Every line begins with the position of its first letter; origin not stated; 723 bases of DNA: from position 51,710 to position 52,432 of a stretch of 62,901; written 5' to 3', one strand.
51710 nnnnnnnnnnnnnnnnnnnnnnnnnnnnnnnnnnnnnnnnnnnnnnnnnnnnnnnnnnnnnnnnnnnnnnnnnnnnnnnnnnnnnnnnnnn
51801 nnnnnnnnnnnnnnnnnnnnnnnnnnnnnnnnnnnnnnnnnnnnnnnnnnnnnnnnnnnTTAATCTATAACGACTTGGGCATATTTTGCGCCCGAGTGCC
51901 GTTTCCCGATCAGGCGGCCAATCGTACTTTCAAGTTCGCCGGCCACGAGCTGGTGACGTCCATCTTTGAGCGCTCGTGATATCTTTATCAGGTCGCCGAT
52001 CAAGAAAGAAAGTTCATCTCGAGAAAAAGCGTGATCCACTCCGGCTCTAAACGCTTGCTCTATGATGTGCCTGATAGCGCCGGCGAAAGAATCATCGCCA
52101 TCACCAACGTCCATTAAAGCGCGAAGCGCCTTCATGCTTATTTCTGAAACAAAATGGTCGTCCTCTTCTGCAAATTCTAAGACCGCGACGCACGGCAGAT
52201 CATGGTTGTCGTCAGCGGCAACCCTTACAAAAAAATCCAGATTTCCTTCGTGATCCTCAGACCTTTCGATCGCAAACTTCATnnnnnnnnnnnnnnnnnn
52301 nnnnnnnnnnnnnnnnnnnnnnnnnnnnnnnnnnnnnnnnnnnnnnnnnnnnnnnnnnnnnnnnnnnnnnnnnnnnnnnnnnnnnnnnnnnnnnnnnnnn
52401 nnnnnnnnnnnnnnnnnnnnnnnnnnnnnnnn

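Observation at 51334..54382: Cassette-array-like operon: a consensus promoter with palindromic operator drives seven small ORFs, each preceded by a conserved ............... hairpin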

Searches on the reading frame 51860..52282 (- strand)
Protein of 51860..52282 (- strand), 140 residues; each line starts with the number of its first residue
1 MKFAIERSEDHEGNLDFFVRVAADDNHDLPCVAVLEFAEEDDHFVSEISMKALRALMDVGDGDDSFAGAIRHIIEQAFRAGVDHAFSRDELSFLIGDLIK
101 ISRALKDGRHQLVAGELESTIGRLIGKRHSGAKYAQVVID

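Call 11: search_protein_families(library=pfam, max_evalue=0.1, proteins=[window:51860-52282:-])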
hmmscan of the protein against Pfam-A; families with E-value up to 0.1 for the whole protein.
window:51860-52282:- (140 aa): 0 families

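Call 12: search_protein_families(library=phrogs, max_evalue=0.1, proteins=[window:51860-52282:-])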
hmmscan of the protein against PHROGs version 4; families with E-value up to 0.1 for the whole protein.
window:51860-52282:- (140 aa): 0 families

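Call 16: find_encoding_contigs(protein=window:51860-52282:-, flank=10000, max_places=10)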
Protein window:51860-52282:- (140 aa): 1 contig read that carries it; 1 place shown.
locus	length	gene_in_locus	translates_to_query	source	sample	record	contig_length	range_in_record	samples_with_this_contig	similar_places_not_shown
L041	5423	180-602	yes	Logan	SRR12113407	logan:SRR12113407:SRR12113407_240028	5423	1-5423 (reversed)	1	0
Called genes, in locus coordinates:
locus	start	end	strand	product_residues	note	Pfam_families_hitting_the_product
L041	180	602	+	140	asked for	-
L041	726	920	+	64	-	-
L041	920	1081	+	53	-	-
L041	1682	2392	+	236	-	PF01978:TrmB (weak)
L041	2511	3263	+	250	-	PF00119:ATP-synt_A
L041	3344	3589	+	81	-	PF00137:ATP-synt_C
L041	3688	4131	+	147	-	PF00430:ATP-synt_B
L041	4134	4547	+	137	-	PF00213:OSCP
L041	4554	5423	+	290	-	?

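Call 42: search_protein_families(library=padloc, max_evalue=0.05, proteins=[window:51860-52282:-])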
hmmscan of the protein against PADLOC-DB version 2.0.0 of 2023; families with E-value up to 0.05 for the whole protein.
window:51860-52282:- (140 aa): 0 families

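Call 94: search_solved_structures(query=window:51860-52282:-, max_evalue=1)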
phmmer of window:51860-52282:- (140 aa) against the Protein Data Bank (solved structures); distinct sequences matched with E-value up to 1: 1.
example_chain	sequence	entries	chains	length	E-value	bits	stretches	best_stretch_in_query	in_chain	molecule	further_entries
5cwb_A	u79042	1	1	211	0.35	14.3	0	42-107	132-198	Designed helical repeat protein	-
